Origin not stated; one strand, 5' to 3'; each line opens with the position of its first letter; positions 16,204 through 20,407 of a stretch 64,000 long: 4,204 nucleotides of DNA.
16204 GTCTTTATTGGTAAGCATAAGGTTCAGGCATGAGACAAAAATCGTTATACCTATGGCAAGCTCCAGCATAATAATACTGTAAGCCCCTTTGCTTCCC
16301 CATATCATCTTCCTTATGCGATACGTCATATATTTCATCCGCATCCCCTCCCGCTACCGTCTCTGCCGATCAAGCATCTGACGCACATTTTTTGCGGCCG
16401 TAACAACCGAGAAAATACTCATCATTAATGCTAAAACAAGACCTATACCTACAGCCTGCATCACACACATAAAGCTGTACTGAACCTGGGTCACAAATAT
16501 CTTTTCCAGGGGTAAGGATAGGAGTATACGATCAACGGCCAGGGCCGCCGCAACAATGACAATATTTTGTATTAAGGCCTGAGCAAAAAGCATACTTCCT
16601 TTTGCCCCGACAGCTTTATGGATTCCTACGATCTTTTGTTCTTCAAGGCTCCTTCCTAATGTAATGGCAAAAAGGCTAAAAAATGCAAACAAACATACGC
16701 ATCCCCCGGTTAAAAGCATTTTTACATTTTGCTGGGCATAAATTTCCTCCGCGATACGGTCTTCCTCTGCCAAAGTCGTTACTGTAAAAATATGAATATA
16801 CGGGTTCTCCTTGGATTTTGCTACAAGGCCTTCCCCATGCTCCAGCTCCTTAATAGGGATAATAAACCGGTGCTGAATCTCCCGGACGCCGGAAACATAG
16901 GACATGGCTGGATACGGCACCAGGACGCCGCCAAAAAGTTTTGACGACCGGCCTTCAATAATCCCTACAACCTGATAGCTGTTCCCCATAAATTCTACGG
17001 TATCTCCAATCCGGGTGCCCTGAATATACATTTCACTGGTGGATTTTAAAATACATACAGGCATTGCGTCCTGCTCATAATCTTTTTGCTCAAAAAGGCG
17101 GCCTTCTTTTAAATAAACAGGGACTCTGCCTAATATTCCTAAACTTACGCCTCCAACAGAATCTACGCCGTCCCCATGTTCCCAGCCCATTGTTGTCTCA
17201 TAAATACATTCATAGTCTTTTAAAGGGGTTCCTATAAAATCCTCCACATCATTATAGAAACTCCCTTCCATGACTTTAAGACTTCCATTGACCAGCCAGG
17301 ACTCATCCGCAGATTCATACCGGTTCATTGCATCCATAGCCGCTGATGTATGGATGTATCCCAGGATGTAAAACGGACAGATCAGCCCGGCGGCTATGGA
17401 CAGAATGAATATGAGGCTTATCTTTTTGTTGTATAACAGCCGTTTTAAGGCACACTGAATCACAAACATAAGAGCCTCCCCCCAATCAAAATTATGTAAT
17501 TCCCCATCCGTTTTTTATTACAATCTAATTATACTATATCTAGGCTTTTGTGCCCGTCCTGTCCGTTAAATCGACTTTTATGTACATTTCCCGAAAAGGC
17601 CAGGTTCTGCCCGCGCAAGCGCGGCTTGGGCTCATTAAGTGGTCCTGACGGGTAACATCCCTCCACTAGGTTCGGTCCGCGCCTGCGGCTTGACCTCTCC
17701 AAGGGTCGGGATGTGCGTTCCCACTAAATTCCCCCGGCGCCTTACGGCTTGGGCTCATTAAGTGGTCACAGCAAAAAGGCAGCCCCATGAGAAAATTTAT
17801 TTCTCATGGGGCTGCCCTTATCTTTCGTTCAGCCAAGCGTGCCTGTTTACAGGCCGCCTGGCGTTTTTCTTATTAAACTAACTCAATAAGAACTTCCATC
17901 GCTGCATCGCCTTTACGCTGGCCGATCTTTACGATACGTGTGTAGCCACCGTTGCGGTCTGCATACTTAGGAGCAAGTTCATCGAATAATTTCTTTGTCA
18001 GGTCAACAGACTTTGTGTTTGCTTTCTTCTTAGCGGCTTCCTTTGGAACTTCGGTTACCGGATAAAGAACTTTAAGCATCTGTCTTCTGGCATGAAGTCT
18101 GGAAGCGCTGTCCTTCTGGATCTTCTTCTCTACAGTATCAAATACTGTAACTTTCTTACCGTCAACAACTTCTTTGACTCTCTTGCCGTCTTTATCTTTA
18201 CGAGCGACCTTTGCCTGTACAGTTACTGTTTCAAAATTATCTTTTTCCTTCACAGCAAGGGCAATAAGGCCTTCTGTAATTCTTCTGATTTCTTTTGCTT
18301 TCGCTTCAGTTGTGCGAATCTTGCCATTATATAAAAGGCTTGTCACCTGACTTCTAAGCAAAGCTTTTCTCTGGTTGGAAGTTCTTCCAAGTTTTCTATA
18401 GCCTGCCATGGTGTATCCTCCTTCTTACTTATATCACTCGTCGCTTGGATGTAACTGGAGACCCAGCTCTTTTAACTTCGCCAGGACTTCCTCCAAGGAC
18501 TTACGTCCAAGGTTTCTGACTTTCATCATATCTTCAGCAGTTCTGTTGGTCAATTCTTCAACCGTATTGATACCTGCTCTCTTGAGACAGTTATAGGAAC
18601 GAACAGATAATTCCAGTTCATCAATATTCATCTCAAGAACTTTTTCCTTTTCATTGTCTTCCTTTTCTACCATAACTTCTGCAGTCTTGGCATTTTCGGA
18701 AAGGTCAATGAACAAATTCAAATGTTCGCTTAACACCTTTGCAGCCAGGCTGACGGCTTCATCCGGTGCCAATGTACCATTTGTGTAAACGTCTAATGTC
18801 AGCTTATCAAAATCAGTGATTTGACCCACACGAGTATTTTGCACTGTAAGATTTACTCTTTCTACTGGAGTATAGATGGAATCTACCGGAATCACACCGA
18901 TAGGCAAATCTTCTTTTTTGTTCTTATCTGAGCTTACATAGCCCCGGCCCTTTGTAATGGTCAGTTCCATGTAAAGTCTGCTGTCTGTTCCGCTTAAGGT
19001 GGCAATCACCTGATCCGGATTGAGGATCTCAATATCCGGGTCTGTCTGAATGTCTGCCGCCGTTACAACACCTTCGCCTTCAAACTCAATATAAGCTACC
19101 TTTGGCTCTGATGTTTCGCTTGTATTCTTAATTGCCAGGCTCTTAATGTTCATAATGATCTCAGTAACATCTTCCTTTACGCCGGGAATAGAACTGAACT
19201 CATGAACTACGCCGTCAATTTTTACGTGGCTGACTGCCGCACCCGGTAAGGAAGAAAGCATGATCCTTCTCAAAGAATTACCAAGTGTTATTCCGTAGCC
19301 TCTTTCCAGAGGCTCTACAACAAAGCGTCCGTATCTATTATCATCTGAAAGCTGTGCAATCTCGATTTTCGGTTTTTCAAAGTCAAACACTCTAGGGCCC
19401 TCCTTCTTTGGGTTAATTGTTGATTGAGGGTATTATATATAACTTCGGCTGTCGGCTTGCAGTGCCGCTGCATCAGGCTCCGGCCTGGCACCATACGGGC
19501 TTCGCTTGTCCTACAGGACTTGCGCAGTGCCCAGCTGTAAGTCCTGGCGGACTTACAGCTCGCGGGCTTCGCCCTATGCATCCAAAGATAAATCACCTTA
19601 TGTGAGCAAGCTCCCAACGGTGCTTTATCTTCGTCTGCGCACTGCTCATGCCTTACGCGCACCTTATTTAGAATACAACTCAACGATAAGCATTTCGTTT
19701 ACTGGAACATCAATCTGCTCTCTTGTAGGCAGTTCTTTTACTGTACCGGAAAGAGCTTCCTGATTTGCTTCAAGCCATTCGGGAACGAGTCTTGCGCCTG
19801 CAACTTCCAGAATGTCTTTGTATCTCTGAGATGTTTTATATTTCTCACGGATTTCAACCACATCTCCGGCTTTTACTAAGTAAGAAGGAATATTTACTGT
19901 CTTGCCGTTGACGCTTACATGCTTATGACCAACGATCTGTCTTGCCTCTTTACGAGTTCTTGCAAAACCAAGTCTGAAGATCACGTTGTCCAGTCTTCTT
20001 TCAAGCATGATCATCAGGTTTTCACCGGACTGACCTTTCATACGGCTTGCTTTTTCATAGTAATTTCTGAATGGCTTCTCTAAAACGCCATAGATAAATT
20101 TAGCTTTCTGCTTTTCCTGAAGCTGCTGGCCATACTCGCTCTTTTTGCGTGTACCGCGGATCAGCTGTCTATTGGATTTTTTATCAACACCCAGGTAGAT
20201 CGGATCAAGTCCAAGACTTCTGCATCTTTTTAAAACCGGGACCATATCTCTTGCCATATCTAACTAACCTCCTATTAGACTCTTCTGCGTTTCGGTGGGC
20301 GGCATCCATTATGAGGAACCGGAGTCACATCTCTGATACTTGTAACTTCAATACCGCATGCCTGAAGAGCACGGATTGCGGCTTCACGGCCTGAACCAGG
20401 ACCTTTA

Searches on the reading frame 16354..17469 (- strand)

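Call 9: search_protein_families(library=pfam, proteins=[window:16354-17469:-], max_evalue=0.001)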
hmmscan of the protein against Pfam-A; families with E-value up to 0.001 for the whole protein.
window:16354-17469:- (371 aa): 1 family
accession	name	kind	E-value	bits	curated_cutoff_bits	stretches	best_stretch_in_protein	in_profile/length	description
PF12704.14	MacB_PCD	-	6.7e-08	33.5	27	1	19-193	2-180/207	MacB-like periplasmic core domain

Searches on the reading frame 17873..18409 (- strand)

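Call 9: search_protein_families(library=pfam, proteins=[window:17873-18409:-], max_evalue=0.001)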
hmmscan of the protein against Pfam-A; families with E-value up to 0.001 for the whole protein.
window:17873-18409:- (178 aa): 1 family
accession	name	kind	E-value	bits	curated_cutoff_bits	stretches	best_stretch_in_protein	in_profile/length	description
PF01196.24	Ribosomal_L17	-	5.4e-30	104.6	27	1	17-178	1-97/97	Ribosomal protein L17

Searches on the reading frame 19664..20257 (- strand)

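Call 9: search_protein_families(library=pfam, proteins=[window:19664-20257:-], max_evalue=0.001)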
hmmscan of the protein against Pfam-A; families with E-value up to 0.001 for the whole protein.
window:19664-20257:- (197 aa): 2 families
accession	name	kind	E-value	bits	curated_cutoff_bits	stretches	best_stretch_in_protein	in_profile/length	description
PF01479.30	S4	-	2.7e-20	72.2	22.8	1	87-134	1-48/48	S4 domain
PF00163.24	Ribosomal_S4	-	1.8e-18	67.5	23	1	29-86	39-95/95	Ribosomal protein S4/S9 N-terminal domain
